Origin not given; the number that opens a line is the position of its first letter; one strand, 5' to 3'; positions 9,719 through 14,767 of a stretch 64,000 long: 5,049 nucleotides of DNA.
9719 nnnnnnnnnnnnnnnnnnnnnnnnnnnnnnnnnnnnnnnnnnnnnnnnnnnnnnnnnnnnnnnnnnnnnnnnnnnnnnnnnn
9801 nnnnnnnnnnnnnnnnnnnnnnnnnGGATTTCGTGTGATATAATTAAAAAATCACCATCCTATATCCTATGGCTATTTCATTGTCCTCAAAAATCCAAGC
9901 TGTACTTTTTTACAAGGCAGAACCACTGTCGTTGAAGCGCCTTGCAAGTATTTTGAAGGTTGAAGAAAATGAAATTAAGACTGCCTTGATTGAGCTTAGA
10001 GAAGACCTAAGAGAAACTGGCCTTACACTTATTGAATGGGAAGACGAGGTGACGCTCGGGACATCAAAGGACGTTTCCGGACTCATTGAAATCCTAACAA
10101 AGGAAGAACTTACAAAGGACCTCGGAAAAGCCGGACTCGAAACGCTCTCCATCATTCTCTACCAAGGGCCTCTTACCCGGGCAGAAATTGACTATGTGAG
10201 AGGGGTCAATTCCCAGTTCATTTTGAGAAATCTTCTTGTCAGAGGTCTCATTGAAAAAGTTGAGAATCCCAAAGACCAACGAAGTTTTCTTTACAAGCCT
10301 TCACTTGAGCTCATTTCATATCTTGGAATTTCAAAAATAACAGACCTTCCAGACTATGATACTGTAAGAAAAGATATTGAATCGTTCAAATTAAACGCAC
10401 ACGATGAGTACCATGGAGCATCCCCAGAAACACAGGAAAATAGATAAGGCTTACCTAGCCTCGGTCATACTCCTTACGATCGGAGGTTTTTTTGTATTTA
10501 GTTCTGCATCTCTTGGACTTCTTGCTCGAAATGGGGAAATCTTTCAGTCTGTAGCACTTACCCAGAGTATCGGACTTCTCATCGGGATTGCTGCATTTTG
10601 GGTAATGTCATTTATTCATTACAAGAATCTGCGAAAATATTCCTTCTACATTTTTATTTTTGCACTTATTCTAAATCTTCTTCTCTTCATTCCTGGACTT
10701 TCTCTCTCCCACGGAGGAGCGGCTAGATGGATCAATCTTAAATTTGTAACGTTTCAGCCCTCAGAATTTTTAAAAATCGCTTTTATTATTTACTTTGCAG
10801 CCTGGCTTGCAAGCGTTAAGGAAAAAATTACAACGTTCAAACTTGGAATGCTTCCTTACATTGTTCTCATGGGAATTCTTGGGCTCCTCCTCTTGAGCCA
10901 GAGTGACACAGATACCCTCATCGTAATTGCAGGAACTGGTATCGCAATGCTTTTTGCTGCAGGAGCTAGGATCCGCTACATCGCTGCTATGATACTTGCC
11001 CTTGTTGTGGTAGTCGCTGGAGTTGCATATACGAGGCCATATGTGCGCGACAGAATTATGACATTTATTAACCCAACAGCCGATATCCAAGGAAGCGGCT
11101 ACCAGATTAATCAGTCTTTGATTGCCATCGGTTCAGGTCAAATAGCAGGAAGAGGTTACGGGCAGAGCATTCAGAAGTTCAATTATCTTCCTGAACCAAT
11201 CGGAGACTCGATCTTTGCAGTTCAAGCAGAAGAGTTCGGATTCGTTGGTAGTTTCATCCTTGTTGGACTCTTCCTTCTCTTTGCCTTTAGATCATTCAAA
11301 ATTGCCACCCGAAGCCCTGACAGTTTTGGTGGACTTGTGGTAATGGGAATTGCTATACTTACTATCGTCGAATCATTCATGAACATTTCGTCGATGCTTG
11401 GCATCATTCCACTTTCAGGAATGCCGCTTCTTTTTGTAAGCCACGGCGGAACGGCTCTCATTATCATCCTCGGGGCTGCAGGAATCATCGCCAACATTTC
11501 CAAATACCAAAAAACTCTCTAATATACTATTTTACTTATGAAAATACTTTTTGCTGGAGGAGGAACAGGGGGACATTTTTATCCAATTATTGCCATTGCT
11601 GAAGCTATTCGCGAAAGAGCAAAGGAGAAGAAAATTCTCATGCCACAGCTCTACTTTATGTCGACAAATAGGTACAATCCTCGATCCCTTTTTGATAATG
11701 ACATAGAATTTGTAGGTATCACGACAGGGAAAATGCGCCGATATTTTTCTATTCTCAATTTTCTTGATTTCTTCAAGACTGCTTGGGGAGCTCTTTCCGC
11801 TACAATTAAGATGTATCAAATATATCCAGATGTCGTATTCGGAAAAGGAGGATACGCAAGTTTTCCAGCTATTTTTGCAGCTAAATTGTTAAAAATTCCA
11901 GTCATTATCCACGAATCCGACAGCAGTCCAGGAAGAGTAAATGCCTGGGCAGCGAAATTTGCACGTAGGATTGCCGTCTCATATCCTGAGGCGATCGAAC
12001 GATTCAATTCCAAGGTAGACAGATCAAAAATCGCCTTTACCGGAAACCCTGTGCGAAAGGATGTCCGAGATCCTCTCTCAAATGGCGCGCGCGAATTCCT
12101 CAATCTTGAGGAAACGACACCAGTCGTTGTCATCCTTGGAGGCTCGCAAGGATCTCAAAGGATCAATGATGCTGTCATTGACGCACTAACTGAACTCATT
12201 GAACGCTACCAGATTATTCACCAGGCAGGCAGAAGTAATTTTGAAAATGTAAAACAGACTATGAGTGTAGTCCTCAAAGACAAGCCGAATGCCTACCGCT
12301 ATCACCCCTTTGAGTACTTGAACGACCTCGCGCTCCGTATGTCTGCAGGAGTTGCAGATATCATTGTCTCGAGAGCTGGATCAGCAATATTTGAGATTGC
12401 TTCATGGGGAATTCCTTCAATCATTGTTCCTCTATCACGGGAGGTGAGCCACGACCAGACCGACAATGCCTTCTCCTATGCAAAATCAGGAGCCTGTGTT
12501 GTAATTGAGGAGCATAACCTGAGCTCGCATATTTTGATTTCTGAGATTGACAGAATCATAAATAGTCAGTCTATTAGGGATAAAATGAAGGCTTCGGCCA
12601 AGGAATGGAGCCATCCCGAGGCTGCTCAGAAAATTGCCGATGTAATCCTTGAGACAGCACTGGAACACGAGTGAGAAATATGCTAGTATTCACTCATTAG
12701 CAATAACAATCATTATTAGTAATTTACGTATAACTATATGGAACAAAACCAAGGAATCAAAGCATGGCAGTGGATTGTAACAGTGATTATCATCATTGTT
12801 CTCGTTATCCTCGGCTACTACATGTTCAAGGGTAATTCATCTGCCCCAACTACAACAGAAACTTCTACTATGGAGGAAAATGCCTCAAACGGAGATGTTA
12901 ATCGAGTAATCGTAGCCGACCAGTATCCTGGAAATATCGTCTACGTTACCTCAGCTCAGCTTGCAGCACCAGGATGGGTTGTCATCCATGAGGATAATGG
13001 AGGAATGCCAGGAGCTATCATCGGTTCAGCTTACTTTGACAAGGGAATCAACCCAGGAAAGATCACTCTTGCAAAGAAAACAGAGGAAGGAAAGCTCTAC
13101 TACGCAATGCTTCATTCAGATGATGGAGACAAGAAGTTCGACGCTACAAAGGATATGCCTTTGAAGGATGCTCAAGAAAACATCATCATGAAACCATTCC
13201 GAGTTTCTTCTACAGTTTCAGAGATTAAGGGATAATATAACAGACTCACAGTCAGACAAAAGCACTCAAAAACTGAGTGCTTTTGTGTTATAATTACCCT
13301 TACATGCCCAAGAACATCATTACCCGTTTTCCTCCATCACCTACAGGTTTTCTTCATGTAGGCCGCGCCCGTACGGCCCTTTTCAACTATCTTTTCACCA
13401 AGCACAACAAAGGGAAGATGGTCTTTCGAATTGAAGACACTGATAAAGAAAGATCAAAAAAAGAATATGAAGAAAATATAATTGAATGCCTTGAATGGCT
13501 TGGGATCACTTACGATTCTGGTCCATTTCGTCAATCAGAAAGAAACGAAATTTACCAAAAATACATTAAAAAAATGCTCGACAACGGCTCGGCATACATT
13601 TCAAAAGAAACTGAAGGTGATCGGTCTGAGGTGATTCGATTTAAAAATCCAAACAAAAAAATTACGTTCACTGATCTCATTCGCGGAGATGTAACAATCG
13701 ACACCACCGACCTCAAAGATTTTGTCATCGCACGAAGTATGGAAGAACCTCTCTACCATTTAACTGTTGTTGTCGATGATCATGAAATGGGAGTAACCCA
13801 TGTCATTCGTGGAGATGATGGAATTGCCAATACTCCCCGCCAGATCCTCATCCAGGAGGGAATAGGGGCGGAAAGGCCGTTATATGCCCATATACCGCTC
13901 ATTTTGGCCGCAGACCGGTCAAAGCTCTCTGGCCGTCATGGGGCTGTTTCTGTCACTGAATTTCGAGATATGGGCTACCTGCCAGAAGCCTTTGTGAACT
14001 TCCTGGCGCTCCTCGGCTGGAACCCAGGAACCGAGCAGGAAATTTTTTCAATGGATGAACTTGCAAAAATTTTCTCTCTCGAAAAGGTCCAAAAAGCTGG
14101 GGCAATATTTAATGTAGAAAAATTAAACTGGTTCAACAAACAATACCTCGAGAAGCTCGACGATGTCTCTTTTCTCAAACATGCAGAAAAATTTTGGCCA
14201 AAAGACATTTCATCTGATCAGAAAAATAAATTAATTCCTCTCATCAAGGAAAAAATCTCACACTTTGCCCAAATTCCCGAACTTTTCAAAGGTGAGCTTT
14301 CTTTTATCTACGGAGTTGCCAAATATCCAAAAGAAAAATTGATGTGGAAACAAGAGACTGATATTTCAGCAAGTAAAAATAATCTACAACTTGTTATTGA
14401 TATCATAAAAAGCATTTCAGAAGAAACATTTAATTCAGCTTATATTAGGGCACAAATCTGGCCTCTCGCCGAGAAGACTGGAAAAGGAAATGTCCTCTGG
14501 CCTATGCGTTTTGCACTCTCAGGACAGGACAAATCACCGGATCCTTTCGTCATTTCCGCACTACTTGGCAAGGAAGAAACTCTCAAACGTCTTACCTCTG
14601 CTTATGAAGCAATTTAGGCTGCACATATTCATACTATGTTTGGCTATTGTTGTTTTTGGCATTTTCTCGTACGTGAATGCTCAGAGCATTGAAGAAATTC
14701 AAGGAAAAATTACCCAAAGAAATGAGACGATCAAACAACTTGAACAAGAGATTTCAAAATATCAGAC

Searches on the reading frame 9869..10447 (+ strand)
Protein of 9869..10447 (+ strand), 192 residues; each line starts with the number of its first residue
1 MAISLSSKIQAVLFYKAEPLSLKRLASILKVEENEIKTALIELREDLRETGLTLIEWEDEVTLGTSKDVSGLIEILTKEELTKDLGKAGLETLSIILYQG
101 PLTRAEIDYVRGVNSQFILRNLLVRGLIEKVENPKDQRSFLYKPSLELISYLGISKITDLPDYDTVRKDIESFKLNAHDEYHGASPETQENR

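Call 63: search_protein_families(library=pfam, proteins=[window:9869-10447:+], max_evalue=0.0001)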
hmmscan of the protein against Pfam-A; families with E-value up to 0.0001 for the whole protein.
window:9869-10447:+ (192 aa): 1 family
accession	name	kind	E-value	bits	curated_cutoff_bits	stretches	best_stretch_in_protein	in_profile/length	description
PF04079.22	SMC_ScpB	-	2.5e-39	134.9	27.4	1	8-162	2-159/160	Segregation and condensation complex subunit ScpB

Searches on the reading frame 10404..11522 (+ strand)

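Call 63: search_protein_families(library=pfam, proteins=[window:10404-11522:+], max_evalue=0.0001)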
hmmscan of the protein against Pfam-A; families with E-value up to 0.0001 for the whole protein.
window:10404-11522:+ (372 aa): 1 family
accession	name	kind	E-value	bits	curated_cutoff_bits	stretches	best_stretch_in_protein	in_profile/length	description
PF01098.24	FTSW_RODA_SPOVE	-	1.3e-91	307.7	26.4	1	17-370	4-355/356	Cell cycle protein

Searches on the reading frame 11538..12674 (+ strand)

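Call 63: search_protein_families(library=pfam, proteins=[window:11538-12674:+], max_evalue=0.0001)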
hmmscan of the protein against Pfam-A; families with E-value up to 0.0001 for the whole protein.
window:11538-12674:+ (378 aa): 2 families
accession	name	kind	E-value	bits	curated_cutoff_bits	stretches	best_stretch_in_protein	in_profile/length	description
PF03033.26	Glyco_transf_28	-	3e-31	108.8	26.2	1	3-146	1-138/139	Glycosyltransferase family 28 N-terminal domain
PF04101.22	Glyco_tran_28_C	-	1.5e-29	103.7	22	1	196-365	1-165/166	Glycosyltransferase family 28 C-terminal domain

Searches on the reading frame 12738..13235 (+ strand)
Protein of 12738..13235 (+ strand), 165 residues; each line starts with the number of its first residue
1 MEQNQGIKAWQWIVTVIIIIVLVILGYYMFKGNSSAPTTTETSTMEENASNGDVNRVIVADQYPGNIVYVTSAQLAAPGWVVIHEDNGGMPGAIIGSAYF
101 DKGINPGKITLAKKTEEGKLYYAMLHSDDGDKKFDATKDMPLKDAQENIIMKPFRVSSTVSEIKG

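Call 64: search_protein_families(library=pfam, proteins=[window:12738-13235:+], max_evalue=0.0001)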
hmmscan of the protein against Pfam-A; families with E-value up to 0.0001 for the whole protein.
window:12738-13235:+ (165 aa): 2 families
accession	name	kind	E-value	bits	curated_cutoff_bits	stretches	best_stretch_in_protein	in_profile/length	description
PF23951.1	DUF7282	-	1.1e-12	48.6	27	1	59-152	5-107/112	Domain of unknown function (DUF7282)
PF06480.20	FtsH_ext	-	2.1e-05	25.1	25.5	1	12-62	1-51/103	FtsH Extracellular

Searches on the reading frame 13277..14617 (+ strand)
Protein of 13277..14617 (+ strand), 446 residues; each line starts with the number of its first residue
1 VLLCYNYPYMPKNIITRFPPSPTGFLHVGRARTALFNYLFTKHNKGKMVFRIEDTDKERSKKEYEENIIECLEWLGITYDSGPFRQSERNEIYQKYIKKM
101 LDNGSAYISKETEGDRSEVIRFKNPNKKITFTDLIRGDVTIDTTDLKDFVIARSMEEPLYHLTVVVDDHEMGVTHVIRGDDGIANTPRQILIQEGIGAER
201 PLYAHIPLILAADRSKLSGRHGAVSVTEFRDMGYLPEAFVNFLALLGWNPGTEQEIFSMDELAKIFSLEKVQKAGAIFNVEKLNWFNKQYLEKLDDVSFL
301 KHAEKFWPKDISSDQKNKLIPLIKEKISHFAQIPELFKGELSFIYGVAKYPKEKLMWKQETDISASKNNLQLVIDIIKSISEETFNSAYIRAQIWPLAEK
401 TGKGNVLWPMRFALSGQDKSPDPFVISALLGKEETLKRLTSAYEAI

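Call 64: search_protein_families(library=pfam, proteins=[window:13277-14617:+], max_evalue=0.0001)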
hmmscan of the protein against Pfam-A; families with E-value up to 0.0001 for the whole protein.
window:13277-14617:+ (446 aa): 2 families
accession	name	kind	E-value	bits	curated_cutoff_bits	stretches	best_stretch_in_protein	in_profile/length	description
PF00749.27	tRNA-synt_1c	-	2e-87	293.5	23.4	2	110-285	136-314/314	tRNA synthetases class I (E and Q), catalytic domain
PF19269.4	Anticodon_2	-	3.2e-17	63.7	23.6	1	299-442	2-140/141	Anticodon binding domain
